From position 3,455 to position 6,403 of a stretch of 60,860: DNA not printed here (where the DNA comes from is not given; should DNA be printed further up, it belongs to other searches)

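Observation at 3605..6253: Acyltransferase-SHMT-FolD triple fusion: a possible built-in 10-formyl-THF supply line for a sugar N-formyltransferase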

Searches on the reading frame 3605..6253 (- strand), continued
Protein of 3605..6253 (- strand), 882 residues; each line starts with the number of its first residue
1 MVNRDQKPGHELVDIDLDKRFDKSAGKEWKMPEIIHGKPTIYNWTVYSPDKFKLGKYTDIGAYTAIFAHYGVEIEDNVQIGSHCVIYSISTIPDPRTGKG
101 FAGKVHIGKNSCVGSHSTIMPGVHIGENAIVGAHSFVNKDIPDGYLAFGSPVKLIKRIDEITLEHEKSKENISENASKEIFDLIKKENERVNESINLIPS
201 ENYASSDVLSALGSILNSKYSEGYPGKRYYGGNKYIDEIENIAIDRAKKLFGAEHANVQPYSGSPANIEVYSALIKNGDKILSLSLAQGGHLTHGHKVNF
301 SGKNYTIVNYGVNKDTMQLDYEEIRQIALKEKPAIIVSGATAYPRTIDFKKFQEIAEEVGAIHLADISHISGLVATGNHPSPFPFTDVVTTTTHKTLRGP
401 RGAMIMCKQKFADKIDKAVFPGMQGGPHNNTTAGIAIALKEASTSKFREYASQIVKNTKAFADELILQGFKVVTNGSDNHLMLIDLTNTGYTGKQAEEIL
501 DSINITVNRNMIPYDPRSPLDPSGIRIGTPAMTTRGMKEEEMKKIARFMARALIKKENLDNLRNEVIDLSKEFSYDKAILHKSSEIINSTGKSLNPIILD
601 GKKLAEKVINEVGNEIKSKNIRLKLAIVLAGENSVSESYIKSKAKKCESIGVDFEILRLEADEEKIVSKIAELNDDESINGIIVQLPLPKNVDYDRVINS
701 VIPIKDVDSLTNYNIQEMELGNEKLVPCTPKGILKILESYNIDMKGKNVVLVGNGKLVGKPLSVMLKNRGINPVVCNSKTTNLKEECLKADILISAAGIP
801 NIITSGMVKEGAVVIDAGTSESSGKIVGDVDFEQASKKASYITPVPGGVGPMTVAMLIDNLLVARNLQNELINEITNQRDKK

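Call 9: find_encoding_contigs(protein=window:3605-6253:-, flank=10000, max_places=10)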
Protein window:3605-6253:- (882 aa): 1 contig read that carries it; 1 place shown.
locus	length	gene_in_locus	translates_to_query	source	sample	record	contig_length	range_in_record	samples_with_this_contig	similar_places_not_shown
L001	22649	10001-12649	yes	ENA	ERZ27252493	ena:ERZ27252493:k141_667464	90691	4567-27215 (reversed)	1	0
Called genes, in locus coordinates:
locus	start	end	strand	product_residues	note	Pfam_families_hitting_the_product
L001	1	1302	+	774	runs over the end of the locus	PF02366:PMT, PF13231:PMT_2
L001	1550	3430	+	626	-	-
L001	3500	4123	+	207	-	PF00117:GATase, PF07685:GATase_3 (weak), PF01174:SNO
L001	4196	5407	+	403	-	-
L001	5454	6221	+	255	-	PF00977:His_biosynth, PF05690:ThiG (faint), PF01207:Dus (faint), PF02581:TMP-TENI (faint), PF03060:NMO (faint), PF04309:G3P_antiterm (faint), PF01180:DHO_dh (faint)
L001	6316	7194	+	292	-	PF01128:IspD (faint), PF02348:CTP_transf_3, PF12804:NTP_transf_3 (faint)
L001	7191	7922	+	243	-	PF02585:PIG-L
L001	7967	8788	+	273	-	PF00551:Formyl_trans_N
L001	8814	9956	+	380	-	PF02350:Epimerase_2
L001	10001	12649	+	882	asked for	PF00132:Hexapep, PF14602:Hexapep_2 (weak), PF00464:SHMT, PF00763:THF_DHG_CYH, PF02882:THF_DHG_CYH_C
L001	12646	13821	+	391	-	PF01041:DegT_DnrJ_EryC1, PF00155:Aminotran_1_2, PF00266:Aminotran_5 (faint), PF01053:Cys_Met_Meta_PP (weak), PF01212:Beta_elim_lyase (weak)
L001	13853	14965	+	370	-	PF05368:NmrA (weak), PF01073:3Beta_HSD, PF01370:Epimerase, PF02719:Polysacc_synt_2, PF04321:RmlD_sub_bind, PF07993:NAD_binding_4 (weak), PF13460:NAD_binding_10, PF16363:GDP_Man_Dehyd, +1 more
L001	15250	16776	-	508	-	PF01943:Polysacc_synt, PF13440:Polysacc_synt_3, PF03023:MurJ, PF13440:Polysacc_synt_3, PF01554:MatE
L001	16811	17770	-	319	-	PF00106:adh_short (weak), PF01073:3Beta_HSD, PF01370:Epimerase, PF02719:Polysacc_synt_2, PF04321:RmlD_sub_bind, PF16363:GDP_Man_Dehyd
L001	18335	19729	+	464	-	PF02737:3HCDH_N (weak), PF03721:UDPG_MGDP_dh_N, PF00984:UDPG_MGDP_dh, PF03720:UDPG_MGDP_dh_C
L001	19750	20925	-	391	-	PF03102:NeuB, PF08666:SAF (weak)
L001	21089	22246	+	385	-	PF01636:APH (weak), PF01633:Choline_kinase (weak)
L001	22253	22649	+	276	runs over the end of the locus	PF00106:adh_short, PF13561:adh_short_C2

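Call 12: find_encoding_contigs(protein=P0001, flank=10000, max_places=4)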
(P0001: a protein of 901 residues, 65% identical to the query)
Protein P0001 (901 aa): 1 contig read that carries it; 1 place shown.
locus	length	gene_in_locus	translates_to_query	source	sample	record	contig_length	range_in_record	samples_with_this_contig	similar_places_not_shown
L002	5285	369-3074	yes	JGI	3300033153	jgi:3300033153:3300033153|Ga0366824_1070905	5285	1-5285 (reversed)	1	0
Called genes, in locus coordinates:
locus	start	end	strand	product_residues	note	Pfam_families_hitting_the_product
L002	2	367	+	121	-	?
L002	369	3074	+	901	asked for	PF00117:GATase, PF07722:Peptidase_C26, PF00763:THF_DHG_CYH, PF02882:THF_DHG_CYH_C, PF00155:Aminotran_1_2 (weak), PF00464:SHMT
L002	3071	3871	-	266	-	PF00483:NTP_transferase, PF12804:NTP_transf_3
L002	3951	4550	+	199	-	-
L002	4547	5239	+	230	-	PF00551:Formyl_trans_N (weak)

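Call 13: find_encoding_contigs(protein=P0006, flank=10000, max_places=4)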
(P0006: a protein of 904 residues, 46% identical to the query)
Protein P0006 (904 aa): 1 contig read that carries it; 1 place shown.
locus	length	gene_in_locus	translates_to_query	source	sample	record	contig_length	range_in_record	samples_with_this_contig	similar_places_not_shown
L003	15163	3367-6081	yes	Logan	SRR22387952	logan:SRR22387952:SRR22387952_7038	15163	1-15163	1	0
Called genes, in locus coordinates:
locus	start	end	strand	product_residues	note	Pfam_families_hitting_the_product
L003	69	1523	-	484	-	PF13231:PMT_2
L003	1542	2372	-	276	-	PF00551:Formyl_trans_N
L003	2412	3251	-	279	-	PF00535:Glycos_transf_2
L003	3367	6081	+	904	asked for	PF01812:5-FTHF_cyc-lig, PF00464:SHMT, PF00763:THF_DHG_CYH, PF02882:THF_DHG_CYH_C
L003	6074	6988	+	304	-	PF00535:Glycos_transf_2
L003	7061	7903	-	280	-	PF00535:Glycos_transf_2, PF10111:Glyco_tranf_2_2, PF13641:Glyco_tranf_2_3, PF13632:Glyco_trans_2_3 (weak), PF02709:Glyco_transf_7C (faint)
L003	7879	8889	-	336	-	PF13353:Fer4_12 (weak), PF04055:Radical_SAM, PF13186:SPASM (weak)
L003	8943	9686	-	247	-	PF01066:CDP-OH_P_transf (weak)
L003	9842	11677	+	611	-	PF00483:NTP_transferase, PF12804:NTP_transf_3, PF01658:Inos-1-P_synth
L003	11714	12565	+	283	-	PF13489:Methyltransf_23, PF08241:Methyltransf_11 (faint)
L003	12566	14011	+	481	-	PF01943:Polysacc_synt, PF03023:MurJ, PF13440:Polysacc_synt_3, PF01554:MatE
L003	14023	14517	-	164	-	PF14602:Hexapep_2 (faint), PF00132:Hexapep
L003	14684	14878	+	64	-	-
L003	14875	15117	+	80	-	-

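Call 14: find_encoding_contigs(protein=P0011, flank=10000, max_places=4)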
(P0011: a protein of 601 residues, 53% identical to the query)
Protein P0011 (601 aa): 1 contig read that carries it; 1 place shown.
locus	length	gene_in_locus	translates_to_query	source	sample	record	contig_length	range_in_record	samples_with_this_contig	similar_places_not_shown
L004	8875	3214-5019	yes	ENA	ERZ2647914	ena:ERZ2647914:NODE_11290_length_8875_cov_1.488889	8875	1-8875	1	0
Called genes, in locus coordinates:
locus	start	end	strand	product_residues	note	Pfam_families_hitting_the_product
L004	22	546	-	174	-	PF01381:HTH_3, PF12844:HTH_19 (weak), PF13443:HTH_26 (weak), PF13560:HTH_31 (weak)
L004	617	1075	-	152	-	-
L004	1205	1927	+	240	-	-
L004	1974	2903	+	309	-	PF00005:ABC_tran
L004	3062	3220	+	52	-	PF00763:THF_DHG_CYH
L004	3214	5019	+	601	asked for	PF00763:THF_DHG_CYH, PF02882:THF_DHG_CYH_C, PF00464:SHMT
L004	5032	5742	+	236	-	PF02511:Thy1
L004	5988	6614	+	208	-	PF02511:Thy1 (weak)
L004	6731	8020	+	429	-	PF00266:Aminotran_5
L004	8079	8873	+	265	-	?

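Call 30: find_related_loci(query=window:3605-6253:-, collection=genome_contigs, flank=10000)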
Query window:3605-6253:- (882 aa) in genome_contigs; peptide patterns used: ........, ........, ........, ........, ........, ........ (x = any residue, [..] = any of these).
207 stretches matched a pattern; 114 encode a relative of the query (tblastn E <= 1e-3); the best 80 are kept; 80 distinct loci.
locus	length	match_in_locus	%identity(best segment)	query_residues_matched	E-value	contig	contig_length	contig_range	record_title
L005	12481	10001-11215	62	171-573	8e-164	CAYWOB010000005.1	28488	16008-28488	MAG TPA_asm: uncultured Candidatus Saccharibacteria bacterium isolate SRP098346_co1_314 genome assembly, contig: NODE_12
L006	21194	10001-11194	59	179-573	1e-154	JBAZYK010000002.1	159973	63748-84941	MAG: Candidatus Gracilibacteria bacterium isolate SO_2017_GW1_79 NODE_739_length_159973_cov_6.592445_OW334_2017, whole g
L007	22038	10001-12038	60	179-862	1e-153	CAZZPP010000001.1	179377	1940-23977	MAG TPA_asm: uncultured Candidatus Saccharibacteria bacterium isolate binchicken_co22_222 genome assembly, contig: NODE_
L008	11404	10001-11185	57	179-573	1e-152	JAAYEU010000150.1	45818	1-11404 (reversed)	MAG: Tissierellia bacterium isolate AS07pgkLD_199 145680_AS07, whole genome shotgun sequence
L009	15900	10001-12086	59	169-861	3e-179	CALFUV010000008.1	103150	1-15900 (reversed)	MAG: uncultured Patescibacteria group bacterium isolate N1_Bin_MAXBIN__110_sub_1 genome assembly, contig: c_000001112705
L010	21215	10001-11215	57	179-579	2e-150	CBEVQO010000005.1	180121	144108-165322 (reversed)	MAG TPA_asm: uncultured bacterium isolate SRR24791474_binner123_Refined_18 genome assembly, contig: ERZ25515408.19, whol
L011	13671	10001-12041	58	178-862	2e-150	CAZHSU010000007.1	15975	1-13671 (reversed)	MAG TPA_asm: uncultured Candidatus Saccharibacteria bacterium isolate SRP294416_co1_380 genome assembly, contig: NODE_74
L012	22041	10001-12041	58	178-862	3e-150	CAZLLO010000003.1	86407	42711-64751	MAG TPA_asm: uncultured Candidatus Saccharibacteria bacterium isolate SRP192927_co3_300 genome assembly, contig: NODE_39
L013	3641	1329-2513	57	179-573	7e-156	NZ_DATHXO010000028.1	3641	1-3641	MAG: Schnuerera sp. isolate SMAG_U16187 k141_203776, whole genome shotgun sequence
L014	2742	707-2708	59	167-862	3e-158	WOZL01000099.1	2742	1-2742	MAG: Candidatus Dojkabacteria bacterium isolate WOFB23 NODE_19329_length_2742_cov_6.104205, whole genome shotgun sequenc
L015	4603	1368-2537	60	187-573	2e-152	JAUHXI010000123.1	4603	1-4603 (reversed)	MAG: bacterium isolate 2_bin.56 NODE_14577_length_4603_cov_0.844951, whole genome shotgun sequence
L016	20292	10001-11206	55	179-580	4e-148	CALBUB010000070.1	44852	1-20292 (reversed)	MAG TPA_asm: uncultured Firmicutes bacterium isolate SRR6713629_bin.84_CONCOCT_v1.1_MAG genome assembly, contig: ERZ7949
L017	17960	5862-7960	55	170-864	9e-179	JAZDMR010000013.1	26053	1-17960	MAG: bacterium isolate MEGAHIT-group-0.67 k141_13975359, whole genome shotgun sequence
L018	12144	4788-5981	58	179-573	1e-147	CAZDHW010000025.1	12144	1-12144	MAG TPA_asm: uncultured bacterium isolate SRP104967_co1_12 genome assembly, contig: NODE_1801_length_12144_cov_31.701878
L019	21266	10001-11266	53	179-624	2e-147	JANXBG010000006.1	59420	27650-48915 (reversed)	MAG: candidate division WOR-3 bacterium isolate SKYB26 NODE_6_length_59420_cov_4.514433, whole genome shotgun sequence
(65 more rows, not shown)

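Call 31: search_protein_representatives(protein=window:3605-6253:-)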
Query: 882 residues. Proteins with E-value up to 0.001 (for the whole library): 54928; up to 1e-10: 22991; up to 1e-30: 7059. The best 150 are listed.
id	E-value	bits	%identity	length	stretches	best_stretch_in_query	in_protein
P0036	8.4e-146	504.0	58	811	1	178-573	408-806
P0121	4.0e-138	478.6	56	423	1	180-569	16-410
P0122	1.4e-135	470.2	54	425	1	177-573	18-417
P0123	2.3e-133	462.8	54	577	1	174-553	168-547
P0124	1.7e-130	453.3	54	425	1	176-552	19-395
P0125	6.2e-129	448.2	58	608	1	176-556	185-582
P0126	9.5e-129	447.6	53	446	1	176-590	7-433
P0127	2.7e-127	442.7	55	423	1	177-574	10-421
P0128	1.9e-126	440.0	53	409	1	179-574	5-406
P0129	3.8e-126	439.0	52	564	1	179-572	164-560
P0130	4.3e-126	438.8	53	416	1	175-558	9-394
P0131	6.8e-126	438.1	53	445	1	177-574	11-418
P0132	5.2e-124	431.9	52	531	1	174-551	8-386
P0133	2.0e-123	430.0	50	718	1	175-570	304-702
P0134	9.5e-123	427.7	54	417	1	179-573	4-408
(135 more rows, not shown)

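Call 35: find_encoding_contigs(protein=P0002, flank=10000, max_places=4)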
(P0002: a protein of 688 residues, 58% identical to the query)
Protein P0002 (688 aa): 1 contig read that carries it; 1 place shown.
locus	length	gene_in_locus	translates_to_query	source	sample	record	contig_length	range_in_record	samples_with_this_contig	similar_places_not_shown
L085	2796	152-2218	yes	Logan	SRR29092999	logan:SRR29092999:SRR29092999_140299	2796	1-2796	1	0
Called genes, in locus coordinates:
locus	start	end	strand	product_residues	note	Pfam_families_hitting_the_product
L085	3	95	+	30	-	?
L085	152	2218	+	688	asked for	PF00763:THF_DHG_CYH, PF02882:THF_DHG_CYH_C, PF00464:SHMT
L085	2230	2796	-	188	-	?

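Call 57: search_protein_families(library=pfam, proteins=[L002:3951-4550:+, L002:4547-5239:+, L002:2-367:+, L085:2230-2796:-, L003:1542-2372:-, L003:14023-14517:-], max_evalue=0.01)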
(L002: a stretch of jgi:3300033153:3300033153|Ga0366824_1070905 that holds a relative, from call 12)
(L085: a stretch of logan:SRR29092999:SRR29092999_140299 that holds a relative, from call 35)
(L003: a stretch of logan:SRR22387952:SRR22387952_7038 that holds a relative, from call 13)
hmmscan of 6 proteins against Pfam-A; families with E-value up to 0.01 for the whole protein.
L002:3951-4550:+ (199 aa): 0 families

L002:4547-5239:+ (230 aa): 1 family
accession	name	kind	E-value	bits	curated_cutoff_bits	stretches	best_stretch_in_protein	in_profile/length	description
PF00551.24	Formyl_trans_N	-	2e-05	24.9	26.1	1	112-180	99-167/181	Formyl transferase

L002:2-367:+ (121 aa): 1 family
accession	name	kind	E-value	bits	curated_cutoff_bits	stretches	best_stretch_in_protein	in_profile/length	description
PF00391.29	PEP-utilizers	-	2.1e-12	46.9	23.1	1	46-104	4-61/72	PEP-utilising enzyme, mobile domain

L085:2230-2796:- (188 aa): 4 families
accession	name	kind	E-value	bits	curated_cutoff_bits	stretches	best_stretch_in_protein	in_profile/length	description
PF13419.12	HAD_2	-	1.1e-18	68.4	23.8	1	66-163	80-177/178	Haloacid dehalogenase-like hydrolase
PF00702.32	Hydrolase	-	3.2e-16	60.7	26.4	1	64-148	97-182/191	haloacid dehalogenase-like hydrolase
PF13242.12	Hydrolase_like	-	7.8e-08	32.6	22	1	119-169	3-53/75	HAD-hyrolase-like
PF08645.17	PNK3P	-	0.0016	18.6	22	0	117-166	93-144/161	Polynucleotide kinase 3 phosphatase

L003:1542-2372:- (276 aa): 1 family
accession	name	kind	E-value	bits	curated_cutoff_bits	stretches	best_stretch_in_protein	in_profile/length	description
PF00551.24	Formyl_trans_N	-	4.1e-22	79.2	26.1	1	94-212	48-167/181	Formyl transferase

L003:14023-14517:- (164 aa): 2 families
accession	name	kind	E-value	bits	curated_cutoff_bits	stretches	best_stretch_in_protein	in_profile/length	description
PF00132.30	Hexapep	-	5.1e-11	42.2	27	2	108-140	2-34/36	Bacterial transferase hexapeptide (six repeats)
PF14602.12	Hexapep_2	-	4e-05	23.7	27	1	109-140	3-32/34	Hexapeptide repeat of succinyl-transferase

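Call 72: search_protein_families(library=pfam, proteins=[P0001, P0006], max_evalue=0.001)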
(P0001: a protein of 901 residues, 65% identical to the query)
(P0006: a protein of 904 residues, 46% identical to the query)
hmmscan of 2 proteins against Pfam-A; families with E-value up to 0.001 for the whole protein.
P0001 (901 aa): 6 families
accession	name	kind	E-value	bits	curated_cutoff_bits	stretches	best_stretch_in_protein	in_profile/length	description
PF00464.25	SHMT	-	9.9e-161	535.2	27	1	500-871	6-399/399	Serine hydroxymethyltransferase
PF02882.25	THF_DHG_CYH_C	-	3.4e-52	176.4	27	1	336-491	3-159/160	Tetrahydrofolate dehydrogenase/cyclohydrolase, NAD(P)-binding domain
PF00763.28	THF_DHG_CYH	-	3.5e-32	111.5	32.8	1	221-331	1-115/115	Tetrahydrofolate dehydrogenase/cyclohydrolase, catalytic domain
PF07722.19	Peptidase_C26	-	4.7e-22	79.3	20.5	1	17-183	22-219/219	Peptidase C26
PF00117.34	GATase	-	5.4e-19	69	22.8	1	17-196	6-183/190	Glutamine amidotransferase class-I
PF00155.27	Aminotran_1_2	-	2.3e-06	27.5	19.7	1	570-811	58-313/361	Aminotransferase class I and II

P0006 (904 aa): 4 families
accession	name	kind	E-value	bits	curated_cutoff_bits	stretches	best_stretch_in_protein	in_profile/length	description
PF00464.25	SHMT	-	4.6e-150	500.1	27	1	160-543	4-397/399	Serine hydroxymethyltransferase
PF02882.25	THF_DHG_CYH_C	-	2.3e-60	203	27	1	742-890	11-158/160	Tetrahydrofolate dehydrogenase/cyclohydrolase, NAD(P)-binding domain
PF01812.26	5-FTHF_cyc-lig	-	2.3e-35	122.7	27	2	80-148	113-186/186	5-formyltetrahydrofolate cyclo-ligase family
PF00763.28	THF_DHG_CYH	-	8.3e-28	97.4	32.8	1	599-715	1-115/115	Tetrahydrofolate dehydrogenase/cyclohydrolase, catalytic domain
